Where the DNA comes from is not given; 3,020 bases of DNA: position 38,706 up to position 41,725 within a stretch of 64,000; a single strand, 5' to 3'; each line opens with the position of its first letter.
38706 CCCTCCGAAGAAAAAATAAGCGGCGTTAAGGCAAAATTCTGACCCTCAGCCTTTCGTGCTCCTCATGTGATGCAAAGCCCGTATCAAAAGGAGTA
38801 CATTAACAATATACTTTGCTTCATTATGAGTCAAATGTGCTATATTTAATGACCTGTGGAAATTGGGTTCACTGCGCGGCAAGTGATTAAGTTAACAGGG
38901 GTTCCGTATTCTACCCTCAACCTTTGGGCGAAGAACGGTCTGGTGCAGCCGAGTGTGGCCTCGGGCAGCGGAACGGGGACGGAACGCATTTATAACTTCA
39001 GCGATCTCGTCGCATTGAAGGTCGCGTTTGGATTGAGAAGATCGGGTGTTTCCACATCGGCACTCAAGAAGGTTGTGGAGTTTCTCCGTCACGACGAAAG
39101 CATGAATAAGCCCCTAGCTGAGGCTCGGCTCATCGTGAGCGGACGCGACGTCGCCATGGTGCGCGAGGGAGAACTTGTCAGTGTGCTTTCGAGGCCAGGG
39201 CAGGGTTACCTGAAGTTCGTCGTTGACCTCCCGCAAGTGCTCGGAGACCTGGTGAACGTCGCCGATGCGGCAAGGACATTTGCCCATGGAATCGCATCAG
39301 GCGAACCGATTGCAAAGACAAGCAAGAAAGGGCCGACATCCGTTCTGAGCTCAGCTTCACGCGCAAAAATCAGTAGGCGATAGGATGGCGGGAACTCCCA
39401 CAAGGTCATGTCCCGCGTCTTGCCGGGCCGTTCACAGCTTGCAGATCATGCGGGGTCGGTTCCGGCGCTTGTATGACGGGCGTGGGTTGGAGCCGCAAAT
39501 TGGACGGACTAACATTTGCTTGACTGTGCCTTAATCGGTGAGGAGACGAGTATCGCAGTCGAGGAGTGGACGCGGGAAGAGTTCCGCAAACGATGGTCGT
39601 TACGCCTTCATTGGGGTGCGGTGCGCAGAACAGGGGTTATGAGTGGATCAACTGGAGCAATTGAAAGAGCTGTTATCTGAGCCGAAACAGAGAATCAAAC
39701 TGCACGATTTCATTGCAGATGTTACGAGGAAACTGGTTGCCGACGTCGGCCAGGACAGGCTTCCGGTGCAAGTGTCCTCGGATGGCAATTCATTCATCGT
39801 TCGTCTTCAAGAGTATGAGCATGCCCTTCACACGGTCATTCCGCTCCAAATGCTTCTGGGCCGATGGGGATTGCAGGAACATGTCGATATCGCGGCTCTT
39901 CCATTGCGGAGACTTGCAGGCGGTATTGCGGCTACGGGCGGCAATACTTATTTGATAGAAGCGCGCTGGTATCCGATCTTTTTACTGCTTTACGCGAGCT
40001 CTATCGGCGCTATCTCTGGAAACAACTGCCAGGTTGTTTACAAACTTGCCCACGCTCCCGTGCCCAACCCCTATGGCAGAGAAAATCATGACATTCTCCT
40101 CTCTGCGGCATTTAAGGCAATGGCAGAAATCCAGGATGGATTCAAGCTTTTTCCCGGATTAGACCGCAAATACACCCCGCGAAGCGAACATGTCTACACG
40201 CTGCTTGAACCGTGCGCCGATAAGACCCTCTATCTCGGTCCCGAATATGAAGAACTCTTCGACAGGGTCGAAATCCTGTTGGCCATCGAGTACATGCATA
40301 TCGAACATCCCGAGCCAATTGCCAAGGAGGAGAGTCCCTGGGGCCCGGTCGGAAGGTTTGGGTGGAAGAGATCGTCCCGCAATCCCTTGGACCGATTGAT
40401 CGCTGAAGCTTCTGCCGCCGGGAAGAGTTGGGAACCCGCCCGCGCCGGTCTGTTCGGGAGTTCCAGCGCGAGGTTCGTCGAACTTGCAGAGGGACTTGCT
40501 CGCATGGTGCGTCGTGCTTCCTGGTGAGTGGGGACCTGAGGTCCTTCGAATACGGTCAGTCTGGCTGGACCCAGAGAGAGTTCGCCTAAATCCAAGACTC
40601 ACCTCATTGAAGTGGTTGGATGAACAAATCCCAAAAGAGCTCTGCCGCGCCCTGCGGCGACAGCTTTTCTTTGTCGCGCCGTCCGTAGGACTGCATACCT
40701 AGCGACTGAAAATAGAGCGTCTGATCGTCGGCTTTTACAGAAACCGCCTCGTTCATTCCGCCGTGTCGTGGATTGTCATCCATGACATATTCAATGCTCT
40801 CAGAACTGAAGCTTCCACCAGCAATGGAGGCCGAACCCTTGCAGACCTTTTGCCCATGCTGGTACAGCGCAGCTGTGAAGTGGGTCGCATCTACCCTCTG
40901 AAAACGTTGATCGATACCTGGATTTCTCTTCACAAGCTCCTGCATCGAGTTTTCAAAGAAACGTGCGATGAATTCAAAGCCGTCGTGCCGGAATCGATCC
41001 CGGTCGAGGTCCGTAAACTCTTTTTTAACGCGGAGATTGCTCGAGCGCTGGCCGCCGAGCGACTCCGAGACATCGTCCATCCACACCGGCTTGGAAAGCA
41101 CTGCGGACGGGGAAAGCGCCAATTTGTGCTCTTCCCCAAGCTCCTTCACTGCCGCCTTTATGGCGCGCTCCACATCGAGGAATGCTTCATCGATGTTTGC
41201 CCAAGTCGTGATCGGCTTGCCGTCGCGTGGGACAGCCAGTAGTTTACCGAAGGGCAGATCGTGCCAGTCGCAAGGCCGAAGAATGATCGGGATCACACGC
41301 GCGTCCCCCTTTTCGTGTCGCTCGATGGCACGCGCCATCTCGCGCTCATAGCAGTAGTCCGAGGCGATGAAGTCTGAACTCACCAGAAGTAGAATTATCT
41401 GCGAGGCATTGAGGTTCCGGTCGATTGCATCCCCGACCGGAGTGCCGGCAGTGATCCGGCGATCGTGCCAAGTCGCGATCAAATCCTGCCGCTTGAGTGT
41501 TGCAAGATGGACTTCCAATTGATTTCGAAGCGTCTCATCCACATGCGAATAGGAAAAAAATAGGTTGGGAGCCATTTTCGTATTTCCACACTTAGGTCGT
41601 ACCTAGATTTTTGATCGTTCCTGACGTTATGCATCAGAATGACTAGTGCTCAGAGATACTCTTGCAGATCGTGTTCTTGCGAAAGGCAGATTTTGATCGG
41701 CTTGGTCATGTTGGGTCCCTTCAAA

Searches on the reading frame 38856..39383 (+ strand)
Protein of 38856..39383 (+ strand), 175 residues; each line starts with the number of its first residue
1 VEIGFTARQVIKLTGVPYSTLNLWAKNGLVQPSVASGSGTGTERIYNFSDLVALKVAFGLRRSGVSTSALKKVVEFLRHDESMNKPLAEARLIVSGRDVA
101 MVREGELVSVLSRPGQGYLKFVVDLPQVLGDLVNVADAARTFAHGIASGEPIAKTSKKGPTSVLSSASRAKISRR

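Call 75: search_protein_families(library=pfam, proteins=[window:38856-39383:+], max_evalue=0.001)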
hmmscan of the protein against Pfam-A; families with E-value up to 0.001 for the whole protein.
window:38856-39383:+ (175 aa): 2 families
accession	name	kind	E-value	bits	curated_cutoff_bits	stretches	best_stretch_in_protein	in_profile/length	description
PF13411.12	MerR_1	-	9e-10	39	21.6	1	6-75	2-67/69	MerR HTH family regulatory protein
PF00376.29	MerR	-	0.00028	21.1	28.2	0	8-39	3-34/38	MerR family regulatory protein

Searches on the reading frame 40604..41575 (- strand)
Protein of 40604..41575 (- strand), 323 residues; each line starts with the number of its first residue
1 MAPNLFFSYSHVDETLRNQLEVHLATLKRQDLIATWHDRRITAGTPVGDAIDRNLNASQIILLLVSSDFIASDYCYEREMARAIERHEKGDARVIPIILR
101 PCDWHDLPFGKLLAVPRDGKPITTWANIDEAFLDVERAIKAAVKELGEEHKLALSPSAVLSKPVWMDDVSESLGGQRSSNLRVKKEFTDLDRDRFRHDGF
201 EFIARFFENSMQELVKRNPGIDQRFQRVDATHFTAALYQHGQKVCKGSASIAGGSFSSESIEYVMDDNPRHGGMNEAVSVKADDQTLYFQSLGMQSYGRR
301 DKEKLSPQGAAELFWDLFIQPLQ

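Call 75: search_protein_families(library=pfam, proteins=[window:40604-41575:-], max_evalue=0.001)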
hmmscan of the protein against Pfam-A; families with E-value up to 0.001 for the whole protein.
window:40604-41575:- (323 aa): 2 families
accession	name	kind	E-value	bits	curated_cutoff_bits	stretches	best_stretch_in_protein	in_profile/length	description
PF13676.11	TIR_2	-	1e-12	49.1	28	1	6-112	2-103/122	TIR domain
PF01582.25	TIR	-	1.4e-07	31.9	21.3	1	9-101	10-98/179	TIR domain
